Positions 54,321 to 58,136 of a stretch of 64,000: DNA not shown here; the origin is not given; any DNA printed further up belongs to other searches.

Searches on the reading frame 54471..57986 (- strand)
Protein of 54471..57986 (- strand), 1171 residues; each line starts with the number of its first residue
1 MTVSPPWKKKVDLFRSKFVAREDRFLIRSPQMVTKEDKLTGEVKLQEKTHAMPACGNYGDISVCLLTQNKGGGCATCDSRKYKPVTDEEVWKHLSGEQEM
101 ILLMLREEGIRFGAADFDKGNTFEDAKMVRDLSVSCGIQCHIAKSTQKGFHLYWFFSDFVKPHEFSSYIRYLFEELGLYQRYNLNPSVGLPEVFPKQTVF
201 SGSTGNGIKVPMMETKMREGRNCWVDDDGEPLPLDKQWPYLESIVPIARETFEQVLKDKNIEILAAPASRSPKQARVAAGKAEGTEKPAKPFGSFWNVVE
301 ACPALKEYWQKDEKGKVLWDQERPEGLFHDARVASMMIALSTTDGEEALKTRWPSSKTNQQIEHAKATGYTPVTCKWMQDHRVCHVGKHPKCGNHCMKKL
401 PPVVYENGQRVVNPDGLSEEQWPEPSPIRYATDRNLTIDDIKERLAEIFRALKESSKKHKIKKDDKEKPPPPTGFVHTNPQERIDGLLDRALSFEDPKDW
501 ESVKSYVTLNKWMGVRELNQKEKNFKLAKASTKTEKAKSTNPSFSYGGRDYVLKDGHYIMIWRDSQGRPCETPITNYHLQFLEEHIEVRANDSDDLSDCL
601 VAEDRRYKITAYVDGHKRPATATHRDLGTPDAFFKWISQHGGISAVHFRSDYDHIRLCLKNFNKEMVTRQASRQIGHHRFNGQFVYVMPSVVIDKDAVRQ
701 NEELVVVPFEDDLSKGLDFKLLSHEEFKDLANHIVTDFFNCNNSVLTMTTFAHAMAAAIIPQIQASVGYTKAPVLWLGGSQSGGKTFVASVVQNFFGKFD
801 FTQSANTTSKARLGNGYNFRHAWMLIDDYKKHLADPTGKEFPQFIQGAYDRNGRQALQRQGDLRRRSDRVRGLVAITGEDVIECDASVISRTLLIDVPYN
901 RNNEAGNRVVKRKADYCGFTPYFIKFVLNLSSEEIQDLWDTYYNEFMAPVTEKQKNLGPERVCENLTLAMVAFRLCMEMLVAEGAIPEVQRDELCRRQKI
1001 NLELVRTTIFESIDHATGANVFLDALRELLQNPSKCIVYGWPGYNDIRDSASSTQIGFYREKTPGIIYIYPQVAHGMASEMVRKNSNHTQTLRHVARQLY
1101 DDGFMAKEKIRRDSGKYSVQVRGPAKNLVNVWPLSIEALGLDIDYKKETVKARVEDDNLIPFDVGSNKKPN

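Call 12: search_protein_families(library=phrogs, proteins=[window:54471-57986:-], max_evalue=0.001)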
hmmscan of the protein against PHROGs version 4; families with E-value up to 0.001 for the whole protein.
window:54471-57986:- (1171 aa): 1 family
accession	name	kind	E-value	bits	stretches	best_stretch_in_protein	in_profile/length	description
phrog_21866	-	DNA, RNA and nucleotide metabolism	1.8e-05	25.3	1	83-201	42-154/538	primase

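Call 13: search_dna_similar(query=window:54471-57986:-, collection=phages, mode=protein, max_rows=25)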
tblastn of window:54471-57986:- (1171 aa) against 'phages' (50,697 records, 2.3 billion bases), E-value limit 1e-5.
No match.

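Call 33: find_homologous_proteins(query=window:54471-57986:-, max_evalue=0.00001)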
Query window:54471-57986:- (1171 aa): 47 proteins with E <= 0.00001 among 8000 candidates.
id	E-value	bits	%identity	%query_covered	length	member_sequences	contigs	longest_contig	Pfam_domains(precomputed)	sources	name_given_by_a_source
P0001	0.0e+0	2772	100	100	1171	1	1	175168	PF22548.3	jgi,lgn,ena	-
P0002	0.0e+0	2043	73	100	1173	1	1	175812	PF22548.3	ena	-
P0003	0.0e+0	1556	57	98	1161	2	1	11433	PF22548.3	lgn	-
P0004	0.0e+0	1531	57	96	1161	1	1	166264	PF22548.3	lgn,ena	-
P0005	0.0e+0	1519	57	97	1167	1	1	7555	PF22548.3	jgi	jgi:hypothetical protein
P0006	0.0e+0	1473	54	99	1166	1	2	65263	PF22548.3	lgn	-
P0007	0.0e+0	1449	54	98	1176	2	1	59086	PF22548.3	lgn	-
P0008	0.0e+0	1408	52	98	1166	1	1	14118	PF22548.3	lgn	-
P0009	0.0e+0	1395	53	97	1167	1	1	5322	PF22548.3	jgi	jgi:hypothetical protein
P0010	0.0e+0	1356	52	99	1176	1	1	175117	PF22548.3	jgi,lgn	jgi:hypothetical protein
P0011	0.0e+0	1334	51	99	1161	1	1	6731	PF22548.3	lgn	-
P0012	0.0e+0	1291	52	95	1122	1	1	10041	PF22548.3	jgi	jgi:hypothetical protein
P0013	0.0e+0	1276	49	97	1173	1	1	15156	PF22548.3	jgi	jgi:hypothetical protein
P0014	0.0e+0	1260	50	99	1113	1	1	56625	PF22548.3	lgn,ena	-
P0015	0.0e+0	1232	47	99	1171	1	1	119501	PF22548.3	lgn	-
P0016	0.0e+0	1124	45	97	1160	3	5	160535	PF22548.3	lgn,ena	-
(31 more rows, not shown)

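Call 34: find_encoding_contigs(protein=P0002, flank=10000, max_places=3)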
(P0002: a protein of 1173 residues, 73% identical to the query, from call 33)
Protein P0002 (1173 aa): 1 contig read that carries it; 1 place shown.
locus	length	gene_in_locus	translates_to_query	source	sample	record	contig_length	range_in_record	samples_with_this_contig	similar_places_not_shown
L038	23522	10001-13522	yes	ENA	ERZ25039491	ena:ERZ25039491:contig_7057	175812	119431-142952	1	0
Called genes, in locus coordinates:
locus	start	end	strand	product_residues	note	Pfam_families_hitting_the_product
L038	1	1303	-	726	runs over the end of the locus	-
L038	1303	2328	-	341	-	-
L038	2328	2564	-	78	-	-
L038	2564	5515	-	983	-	-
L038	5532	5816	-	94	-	-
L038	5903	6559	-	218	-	-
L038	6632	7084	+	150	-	-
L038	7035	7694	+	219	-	-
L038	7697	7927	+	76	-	-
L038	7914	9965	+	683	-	PF00176:SNF2-rel_dom, PF00271:Helicase_C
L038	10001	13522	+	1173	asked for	PF22548:AEP-TOTE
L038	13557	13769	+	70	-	-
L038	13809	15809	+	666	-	PF00270:DEAD, PF04851:ResIII (weak), PF06733:DEAD_2 (weak), PF13307:Helicase_C_2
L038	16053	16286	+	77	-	-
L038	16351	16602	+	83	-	-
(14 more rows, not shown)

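Call 35: find_encoding_contigs(protein=P0001, flank=10000, max_places=3)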
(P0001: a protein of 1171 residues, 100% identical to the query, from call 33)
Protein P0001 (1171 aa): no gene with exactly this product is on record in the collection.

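Call 38: find_encoding_contigs(protein=P0004, flank=10000, max_places=2)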
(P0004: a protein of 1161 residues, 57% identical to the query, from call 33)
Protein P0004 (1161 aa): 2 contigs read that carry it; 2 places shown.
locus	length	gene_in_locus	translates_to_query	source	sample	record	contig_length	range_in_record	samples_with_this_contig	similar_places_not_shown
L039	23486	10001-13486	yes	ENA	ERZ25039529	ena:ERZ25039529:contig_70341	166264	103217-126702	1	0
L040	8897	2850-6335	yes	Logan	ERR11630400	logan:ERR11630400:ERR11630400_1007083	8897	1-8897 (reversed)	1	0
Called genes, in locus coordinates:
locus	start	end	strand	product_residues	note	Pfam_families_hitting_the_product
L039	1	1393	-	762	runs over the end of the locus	-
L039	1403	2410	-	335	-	-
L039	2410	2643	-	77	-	-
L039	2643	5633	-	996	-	-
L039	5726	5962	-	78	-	-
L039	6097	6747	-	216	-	-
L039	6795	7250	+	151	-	-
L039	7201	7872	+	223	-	-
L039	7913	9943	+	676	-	PF00176:SNF2-rel_dom, PF00271:Helicase_C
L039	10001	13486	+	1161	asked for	PF22548:AEP-TOTE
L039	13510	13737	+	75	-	-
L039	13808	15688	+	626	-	PF00270:DEAD, PF04851:ResIII, PF13307:Helicase_C_2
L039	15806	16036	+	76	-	-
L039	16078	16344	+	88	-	-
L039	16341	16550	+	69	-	-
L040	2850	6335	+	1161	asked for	PF22548:AEP-TOTE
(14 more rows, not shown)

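Call 39: find_encoding_contigs(protein=P0010, flank=10000, max_places=2)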
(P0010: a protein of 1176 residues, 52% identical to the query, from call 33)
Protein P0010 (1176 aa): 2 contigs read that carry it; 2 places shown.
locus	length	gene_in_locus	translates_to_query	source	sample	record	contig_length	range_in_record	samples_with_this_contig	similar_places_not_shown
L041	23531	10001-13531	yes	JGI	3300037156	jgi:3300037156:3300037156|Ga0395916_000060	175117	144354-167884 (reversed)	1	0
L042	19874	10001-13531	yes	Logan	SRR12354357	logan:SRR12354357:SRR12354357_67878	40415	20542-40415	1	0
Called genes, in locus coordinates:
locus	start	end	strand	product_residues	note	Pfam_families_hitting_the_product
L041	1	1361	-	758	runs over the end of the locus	-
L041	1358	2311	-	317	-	-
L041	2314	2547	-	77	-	-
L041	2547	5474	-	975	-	-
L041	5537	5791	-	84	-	-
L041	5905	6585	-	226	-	-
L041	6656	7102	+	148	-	-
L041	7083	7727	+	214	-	-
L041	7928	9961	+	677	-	PF00176:SNF2-rel_dom, PF00271:Helicase_C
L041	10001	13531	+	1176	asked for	PF22548:AEP-TOTE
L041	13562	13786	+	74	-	-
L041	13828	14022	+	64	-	PF02954:HTH_8, PF13384:HTH_23 (weak), PF13518:HTH_28 (weak), PF13551:HTH_29 (faint), PF12728:HTH_17 (weak)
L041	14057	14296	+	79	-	-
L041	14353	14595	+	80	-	-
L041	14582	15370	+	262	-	PF06067:DUF932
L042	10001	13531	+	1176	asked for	PF22548:AEP-TOTE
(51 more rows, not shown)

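Call 40: find_encoding_contigs(protein=P0016, flank=10000, max_places=2)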
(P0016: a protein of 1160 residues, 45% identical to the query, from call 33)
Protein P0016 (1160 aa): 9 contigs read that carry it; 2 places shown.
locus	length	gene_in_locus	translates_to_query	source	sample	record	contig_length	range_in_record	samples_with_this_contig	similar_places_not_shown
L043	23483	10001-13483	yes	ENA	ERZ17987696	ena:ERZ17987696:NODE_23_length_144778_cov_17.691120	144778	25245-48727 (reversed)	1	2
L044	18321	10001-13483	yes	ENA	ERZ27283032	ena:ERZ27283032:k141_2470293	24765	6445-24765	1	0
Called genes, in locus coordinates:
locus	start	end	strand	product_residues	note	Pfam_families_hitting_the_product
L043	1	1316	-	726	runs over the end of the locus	-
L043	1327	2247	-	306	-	-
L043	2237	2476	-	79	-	-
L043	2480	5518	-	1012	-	-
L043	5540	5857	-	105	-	-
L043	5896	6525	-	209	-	-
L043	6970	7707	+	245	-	-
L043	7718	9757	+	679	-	PF00176:SNF2-rel_dom, PF00271:Helicase_C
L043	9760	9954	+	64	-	-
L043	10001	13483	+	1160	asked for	PF22548:AEP-TOTE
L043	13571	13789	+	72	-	-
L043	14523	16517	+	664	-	PF00270:DEAD (faint), PF04851:ResIII (weak), PF06733:DEAD_2 (weak), PF13307:Helicase_C_2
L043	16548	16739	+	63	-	PF02954:HTH_8 (weak)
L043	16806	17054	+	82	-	-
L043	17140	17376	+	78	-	-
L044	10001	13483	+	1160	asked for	PF22548:AEP-TOTE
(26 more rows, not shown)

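Call 43: find_related_loci(query=A1, collection=viral_contigs, flank=10000)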
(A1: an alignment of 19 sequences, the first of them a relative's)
Query A1 (1171 aa) in viral_contigs; peptide patterns used: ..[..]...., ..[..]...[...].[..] (x = any residue, [..] = any of these).
59 stretches matched a pattern; 10 encode a relative of the query (tblastn E <= 1e-3); 9 distinct loci.
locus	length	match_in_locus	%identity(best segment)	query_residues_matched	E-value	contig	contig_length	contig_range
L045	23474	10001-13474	52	1-1155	0e+0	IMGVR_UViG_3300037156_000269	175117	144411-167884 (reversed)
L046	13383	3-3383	44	13-1139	0e+0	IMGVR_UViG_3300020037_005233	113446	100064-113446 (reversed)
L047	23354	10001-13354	41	1-1141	0e+0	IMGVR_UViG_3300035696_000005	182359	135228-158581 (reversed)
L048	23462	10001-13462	38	8-1142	0e+0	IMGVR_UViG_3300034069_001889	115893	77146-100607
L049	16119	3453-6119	29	8-951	9e-83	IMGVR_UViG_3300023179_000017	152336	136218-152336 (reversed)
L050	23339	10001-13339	26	10-1141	3e-81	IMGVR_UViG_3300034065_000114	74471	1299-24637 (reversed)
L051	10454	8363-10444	28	1-740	1e-57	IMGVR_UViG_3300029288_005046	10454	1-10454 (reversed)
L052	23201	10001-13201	26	8-1122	1e-85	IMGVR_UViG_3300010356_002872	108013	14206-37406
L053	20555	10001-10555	26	71-272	3e-10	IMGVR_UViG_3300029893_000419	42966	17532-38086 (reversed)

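Call 76: find_encoding_contigs(protein=P0006, flank=10000, max_places=1)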
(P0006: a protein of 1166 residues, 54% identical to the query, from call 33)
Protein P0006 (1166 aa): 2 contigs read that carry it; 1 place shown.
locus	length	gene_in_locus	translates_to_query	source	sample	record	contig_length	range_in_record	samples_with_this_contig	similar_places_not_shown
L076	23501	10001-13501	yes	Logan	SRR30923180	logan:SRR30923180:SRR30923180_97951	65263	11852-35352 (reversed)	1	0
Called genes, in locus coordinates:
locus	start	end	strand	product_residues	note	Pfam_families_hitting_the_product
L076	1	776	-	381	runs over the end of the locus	-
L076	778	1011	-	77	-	-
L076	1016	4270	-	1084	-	-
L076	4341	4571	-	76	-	-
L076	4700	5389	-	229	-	-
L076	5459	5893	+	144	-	PF23455:DUF7129 (weak)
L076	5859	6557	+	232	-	-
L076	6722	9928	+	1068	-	PF14528:LAGLIDADG_3 (weak), PF00176:SNF2-rel_dom, PF00271:Helicase_C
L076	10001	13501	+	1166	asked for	PF22548:AEP-TOTE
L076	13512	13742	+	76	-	-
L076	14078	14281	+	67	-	-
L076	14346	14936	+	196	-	PF10547:P22_AR_N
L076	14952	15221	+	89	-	-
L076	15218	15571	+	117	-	PF12957:DUF3846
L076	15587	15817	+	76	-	-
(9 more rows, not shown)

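Call 77: find_encoding_contigs(protein=P0015, flank=10000, max_places=1)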
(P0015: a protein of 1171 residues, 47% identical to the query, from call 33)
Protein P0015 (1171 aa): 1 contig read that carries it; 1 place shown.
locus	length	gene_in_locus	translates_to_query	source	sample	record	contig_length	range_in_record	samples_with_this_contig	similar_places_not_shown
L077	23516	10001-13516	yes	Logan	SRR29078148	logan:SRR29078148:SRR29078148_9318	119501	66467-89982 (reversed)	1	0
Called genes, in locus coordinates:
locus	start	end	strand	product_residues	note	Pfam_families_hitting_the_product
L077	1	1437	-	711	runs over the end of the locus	-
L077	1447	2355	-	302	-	-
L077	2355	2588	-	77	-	-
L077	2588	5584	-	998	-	-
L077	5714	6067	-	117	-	-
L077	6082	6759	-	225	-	-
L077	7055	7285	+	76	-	-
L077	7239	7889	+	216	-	-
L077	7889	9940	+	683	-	PF00176:SNF2-rel_dom, PF00271:Helicase_C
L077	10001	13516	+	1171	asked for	PF22548:AEP-TOTE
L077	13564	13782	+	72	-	-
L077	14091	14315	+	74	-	-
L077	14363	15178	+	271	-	PF06067:DUF932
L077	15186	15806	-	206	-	-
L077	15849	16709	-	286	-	-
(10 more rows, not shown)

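Call 82: find_encoding_contigs(protein=P0007, flank=10000, max_places=1)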
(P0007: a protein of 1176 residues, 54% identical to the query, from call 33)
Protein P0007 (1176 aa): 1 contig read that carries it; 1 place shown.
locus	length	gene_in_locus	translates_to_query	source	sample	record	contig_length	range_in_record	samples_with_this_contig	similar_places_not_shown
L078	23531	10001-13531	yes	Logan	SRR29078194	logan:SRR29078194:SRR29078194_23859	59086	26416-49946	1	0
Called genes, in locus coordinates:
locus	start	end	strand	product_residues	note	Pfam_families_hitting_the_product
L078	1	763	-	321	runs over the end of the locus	-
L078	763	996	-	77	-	-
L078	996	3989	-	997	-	-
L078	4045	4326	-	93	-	-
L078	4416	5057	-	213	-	-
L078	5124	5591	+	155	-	-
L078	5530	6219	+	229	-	-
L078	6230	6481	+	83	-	-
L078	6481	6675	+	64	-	-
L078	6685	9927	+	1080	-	PF00176:SNF2-rel_dom, PF00271:Helicase_C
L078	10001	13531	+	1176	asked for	PF22548:AEP-TOTE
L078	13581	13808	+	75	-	-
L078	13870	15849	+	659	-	PF00270:DEAD (weak), PF04851:ResIII (weak), PF13307:Helicase_C_2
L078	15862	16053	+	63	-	PF02954:HTH_8, PF13384:HTH_23 (weak), PF13518:HTH_28 (weak), PF13551:HTH_29 (weak), PF12728:HTH_17 (faint)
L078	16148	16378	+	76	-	-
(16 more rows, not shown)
